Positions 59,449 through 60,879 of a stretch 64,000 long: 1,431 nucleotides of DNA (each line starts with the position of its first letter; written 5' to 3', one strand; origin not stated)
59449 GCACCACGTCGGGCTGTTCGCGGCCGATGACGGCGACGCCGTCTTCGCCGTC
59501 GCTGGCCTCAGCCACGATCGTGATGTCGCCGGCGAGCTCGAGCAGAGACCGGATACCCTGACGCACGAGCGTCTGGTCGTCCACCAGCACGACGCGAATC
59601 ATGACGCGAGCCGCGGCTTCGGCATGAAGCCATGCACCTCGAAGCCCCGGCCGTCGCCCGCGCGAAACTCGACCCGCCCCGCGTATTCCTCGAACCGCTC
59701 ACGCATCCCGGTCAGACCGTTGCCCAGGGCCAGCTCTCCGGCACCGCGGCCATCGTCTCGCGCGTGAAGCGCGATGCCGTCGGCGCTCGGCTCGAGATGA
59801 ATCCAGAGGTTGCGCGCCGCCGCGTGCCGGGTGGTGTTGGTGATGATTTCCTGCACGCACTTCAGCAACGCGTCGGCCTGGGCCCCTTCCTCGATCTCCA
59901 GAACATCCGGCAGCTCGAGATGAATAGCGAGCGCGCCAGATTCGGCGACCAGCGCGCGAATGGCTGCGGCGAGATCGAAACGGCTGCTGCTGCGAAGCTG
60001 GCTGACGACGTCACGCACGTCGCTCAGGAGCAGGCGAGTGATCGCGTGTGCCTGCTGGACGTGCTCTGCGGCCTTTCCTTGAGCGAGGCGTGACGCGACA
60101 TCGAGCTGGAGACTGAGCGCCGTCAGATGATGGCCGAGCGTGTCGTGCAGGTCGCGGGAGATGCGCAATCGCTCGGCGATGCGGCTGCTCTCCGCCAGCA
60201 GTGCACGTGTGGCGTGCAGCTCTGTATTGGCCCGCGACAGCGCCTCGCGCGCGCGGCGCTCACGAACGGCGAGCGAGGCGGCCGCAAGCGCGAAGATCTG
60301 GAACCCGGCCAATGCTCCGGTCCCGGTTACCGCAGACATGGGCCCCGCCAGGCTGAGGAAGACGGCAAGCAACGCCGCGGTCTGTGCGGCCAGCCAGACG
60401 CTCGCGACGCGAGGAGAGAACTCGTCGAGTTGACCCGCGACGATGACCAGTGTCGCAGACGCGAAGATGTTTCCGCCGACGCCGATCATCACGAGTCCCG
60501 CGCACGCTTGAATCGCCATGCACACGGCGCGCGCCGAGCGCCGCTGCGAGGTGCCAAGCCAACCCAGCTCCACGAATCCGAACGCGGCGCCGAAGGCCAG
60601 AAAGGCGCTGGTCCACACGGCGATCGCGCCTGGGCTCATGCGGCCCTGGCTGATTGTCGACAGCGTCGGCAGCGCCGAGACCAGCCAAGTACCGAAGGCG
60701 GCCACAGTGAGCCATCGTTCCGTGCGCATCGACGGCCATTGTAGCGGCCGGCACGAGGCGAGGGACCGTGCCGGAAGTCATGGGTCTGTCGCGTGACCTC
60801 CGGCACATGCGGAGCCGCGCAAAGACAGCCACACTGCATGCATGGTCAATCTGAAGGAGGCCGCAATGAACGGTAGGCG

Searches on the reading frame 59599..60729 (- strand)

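Call 62: search_protein_families(library=pfam, proteins=[window:59599-60729:-], max_evalue=0.0001)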
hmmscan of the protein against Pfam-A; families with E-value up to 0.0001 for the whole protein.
window:59599-60729:- (376 aa): 2 families
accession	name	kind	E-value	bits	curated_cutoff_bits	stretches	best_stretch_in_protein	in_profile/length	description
PF07730.19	HisKA_3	-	1.7e-15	57.7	24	1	186-248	1-66/68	Histidine kinase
PF02518.31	HATPase_c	-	1.7e-05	25.7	26.4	0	285-370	3-108/111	Histidine kinase-, DNA gyrase B-, and HSP90-like ATPase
